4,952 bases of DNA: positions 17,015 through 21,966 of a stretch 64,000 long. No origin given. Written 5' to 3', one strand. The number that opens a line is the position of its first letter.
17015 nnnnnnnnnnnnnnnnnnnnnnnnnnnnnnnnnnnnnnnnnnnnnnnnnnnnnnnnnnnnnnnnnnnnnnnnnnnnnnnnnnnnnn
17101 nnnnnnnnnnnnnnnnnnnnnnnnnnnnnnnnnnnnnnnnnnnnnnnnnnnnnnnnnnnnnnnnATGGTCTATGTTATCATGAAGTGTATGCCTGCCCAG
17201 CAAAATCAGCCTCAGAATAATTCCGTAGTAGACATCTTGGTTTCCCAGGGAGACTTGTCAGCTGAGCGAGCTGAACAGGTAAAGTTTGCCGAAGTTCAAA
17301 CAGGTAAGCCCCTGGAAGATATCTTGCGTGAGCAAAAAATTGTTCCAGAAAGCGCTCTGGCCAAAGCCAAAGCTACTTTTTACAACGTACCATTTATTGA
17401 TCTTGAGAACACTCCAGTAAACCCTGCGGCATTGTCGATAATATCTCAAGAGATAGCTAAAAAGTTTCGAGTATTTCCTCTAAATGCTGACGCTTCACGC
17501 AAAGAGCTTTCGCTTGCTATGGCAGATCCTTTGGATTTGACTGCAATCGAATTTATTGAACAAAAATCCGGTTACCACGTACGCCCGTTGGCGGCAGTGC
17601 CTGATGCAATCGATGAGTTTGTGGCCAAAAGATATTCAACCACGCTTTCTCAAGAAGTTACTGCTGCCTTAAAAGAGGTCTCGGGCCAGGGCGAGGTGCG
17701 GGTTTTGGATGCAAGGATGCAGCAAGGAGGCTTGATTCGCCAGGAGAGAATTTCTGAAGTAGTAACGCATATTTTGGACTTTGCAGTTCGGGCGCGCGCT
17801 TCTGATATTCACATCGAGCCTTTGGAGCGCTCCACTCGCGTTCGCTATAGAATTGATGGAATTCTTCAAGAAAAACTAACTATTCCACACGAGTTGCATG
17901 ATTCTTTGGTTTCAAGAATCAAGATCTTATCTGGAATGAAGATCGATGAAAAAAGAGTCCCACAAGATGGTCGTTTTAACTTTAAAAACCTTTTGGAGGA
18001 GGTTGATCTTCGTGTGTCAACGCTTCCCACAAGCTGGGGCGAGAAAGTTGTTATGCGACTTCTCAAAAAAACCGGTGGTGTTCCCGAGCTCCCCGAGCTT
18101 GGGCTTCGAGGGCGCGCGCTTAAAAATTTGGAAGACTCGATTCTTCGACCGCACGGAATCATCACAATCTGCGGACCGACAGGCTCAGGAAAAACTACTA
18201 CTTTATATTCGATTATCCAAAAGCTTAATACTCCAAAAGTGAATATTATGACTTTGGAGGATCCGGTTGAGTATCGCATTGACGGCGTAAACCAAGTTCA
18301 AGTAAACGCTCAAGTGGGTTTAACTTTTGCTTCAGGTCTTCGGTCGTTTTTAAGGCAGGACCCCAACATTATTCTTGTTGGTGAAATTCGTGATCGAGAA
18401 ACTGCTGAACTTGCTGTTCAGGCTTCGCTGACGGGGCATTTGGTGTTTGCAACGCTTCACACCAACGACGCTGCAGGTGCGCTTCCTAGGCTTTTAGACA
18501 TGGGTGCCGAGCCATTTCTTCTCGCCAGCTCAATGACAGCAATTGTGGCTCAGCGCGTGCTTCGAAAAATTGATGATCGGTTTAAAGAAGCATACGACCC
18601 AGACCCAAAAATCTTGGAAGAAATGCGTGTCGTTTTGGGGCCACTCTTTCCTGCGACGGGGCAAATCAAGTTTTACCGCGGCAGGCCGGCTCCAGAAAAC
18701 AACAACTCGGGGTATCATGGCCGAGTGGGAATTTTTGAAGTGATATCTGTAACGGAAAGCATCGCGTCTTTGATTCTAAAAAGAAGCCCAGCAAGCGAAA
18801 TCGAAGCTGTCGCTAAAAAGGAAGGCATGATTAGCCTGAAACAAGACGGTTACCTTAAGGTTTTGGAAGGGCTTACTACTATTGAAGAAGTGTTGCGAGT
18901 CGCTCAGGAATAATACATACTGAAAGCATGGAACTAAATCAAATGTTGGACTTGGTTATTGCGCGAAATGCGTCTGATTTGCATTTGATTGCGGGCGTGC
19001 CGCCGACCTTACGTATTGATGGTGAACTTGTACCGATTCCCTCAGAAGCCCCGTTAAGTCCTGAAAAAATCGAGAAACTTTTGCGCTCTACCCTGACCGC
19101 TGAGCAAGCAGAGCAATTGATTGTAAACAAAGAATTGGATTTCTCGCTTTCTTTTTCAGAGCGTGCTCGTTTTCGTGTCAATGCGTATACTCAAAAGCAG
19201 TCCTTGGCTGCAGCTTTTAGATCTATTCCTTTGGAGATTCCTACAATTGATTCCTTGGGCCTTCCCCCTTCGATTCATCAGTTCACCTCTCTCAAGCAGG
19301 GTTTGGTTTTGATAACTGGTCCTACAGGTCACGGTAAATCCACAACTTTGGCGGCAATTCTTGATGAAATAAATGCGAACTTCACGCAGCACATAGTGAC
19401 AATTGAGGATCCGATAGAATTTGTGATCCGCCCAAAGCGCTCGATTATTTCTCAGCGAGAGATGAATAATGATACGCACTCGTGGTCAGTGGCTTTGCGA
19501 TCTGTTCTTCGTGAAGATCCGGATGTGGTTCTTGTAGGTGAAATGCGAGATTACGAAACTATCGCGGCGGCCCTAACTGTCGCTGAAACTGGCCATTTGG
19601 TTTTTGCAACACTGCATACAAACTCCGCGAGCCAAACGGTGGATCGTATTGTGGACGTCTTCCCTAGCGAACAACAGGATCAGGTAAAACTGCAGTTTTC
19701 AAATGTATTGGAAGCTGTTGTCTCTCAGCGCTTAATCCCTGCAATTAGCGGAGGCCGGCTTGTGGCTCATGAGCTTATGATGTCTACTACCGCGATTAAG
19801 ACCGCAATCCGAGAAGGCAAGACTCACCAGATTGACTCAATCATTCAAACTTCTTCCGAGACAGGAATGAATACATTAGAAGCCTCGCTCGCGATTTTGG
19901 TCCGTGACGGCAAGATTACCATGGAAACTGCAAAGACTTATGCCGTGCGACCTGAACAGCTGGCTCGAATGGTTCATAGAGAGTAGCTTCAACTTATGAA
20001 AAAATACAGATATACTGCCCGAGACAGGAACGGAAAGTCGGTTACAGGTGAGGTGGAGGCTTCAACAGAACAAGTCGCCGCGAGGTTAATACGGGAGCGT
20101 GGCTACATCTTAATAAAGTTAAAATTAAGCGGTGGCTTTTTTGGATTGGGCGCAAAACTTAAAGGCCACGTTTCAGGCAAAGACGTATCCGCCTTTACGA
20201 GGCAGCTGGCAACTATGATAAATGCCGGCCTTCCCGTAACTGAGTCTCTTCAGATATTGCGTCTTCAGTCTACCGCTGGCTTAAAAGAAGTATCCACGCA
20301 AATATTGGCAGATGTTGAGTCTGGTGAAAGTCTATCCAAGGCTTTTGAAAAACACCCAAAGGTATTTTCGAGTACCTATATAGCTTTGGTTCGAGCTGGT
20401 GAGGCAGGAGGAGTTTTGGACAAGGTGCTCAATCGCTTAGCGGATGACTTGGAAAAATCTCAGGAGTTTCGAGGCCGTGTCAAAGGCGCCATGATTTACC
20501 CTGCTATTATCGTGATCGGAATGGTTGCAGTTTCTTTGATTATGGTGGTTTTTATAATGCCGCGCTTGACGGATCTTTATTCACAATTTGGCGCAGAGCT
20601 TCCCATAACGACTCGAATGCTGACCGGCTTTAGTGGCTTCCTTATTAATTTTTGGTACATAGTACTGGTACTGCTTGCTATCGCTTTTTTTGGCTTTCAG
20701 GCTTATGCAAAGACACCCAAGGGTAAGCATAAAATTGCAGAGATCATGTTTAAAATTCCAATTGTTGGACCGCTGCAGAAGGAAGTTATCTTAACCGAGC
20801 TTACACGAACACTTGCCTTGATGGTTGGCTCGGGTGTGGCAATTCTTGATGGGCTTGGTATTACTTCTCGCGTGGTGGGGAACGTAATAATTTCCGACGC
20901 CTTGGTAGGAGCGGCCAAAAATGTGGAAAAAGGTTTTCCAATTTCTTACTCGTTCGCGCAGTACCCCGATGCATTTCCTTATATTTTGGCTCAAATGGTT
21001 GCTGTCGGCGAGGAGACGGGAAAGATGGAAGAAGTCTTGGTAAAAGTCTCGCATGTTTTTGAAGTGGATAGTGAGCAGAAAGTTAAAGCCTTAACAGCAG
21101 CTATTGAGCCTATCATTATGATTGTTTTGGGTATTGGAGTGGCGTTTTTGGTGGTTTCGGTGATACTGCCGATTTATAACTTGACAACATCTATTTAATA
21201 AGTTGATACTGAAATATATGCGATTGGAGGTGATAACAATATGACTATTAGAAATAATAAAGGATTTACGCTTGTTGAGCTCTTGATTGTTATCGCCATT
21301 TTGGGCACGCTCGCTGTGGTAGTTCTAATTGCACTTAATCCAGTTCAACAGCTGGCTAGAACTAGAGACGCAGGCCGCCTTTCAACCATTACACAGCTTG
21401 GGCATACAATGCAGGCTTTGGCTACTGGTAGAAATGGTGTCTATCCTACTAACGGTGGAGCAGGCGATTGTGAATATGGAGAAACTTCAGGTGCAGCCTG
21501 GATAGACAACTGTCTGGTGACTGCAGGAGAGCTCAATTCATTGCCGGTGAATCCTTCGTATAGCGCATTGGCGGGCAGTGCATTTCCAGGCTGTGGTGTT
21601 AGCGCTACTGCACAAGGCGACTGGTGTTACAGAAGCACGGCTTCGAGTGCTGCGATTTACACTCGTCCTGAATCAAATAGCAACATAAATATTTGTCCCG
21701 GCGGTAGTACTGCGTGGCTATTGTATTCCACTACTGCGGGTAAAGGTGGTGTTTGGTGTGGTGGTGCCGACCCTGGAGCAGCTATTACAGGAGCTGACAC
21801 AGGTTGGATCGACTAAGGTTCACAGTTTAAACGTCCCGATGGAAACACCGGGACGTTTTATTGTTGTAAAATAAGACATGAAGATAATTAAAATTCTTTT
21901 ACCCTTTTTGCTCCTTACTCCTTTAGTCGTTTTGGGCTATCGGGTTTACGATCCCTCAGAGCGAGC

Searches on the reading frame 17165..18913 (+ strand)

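Call 45: search_protein_families(library=pfam, proteins=[window:17165-18913:+])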
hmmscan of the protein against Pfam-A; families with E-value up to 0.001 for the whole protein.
window:17165-18913:+ (582 aa): 5 families
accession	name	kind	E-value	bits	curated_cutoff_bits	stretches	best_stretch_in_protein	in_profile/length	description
PF00437.27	T2SSE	-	1.5e-121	406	24.9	1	194-578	6-370/370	Type II/IV secretion system protein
PF05157.20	MshEN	-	3.3e-17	62.7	23.1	1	73-162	1-89/90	MshEN domain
PF13401.12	AAA_22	-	0.0004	21.1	27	1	330-366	5-43/130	AAA domain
PF13173.12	AAA_14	-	0.0007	20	27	0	331-374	3-47/129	AAA domain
PF20720.3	nSTAND3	-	0.00096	19.3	27.2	0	326-368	13-55/155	Novel STAND NTPase 3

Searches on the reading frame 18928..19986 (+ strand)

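Call 45: search_protein_families(library=pfam, proteins=[window:18928-19986:+])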
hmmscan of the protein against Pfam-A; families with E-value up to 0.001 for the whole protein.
window:18928-19986:+ (352 aa): 4 families
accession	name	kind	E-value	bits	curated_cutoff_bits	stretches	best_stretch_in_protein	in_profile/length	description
PF00437.27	T2SSE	-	1.6e-42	146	24.9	1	4-272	13-280/370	Type II/IV secretion system protein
PF13476.12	AAA_23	-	8.4e-05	23.7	27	1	122-144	17-39/201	AAA domain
PF13191.12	AAA_16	-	0.00023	22.1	32.6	1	125-224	25-134/167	AAA ATPase domain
PF13401.12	AAA_22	-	0.00082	20.1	27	0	124-160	5-33/130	AAA domain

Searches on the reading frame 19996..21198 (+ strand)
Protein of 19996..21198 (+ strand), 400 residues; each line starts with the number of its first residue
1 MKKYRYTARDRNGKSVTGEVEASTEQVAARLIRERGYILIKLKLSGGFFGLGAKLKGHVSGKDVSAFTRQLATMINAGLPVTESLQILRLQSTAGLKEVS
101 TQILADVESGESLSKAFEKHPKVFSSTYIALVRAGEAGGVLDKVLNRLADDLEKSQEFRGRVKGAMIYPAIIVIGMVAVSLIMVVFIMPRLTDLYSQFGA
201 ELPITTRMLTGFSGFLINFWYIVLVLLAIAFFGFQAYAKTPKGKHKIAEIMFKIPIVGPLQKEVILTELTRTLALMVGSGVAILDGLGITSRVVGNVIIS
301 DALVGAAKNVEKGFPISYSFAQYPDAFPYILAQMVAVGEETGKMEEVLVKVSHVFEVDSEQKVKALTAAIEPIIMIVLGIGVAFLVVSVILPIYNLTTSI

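Call 45: search_protein_families(library=pfam, proteins=[window:19996-21198:+])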
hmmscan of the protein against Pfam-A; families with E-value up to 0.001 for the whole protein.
window:19996-21198:+ (400 aa): 2 families
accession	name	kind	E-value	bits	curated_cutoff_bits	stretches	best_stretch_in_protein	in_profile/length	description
PF00482.28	T2SSF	-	2.2e-60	202.6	25.2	2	67-189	1-125/125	Type II secretion system (T2SS), protein F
PF20990.2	DUF2207_C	-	0.00057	20.1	33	0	88-249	62-202/247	Predicted membrane protein (DUF2207) C-terminal domain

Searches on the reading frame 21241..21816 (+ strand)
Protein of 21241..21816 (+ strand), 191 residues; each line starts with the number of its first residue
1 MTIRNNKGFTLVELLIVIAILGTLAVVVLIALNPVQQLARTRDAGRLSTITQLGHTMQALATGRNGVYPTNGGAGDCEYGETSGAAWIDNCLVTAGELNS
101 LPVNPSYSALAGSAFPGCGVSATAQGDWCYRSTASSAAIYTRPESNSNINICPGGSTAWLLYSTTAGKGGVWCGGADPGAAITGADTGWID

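Call 45: search_protein_families(library=pfam, proteins=[window:21241-21816:+])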
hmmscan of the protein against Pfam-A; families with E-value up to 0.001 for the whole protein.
window:21241-21816:+ (191 aa): 1 family
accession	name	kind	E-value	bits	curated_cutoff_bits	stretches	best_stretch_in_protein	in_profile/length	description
PF07963.17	N_methyl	-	6.8e-09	35.4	21.2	1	4-29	2-27/27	Prokaryotic N-terminal methylation motif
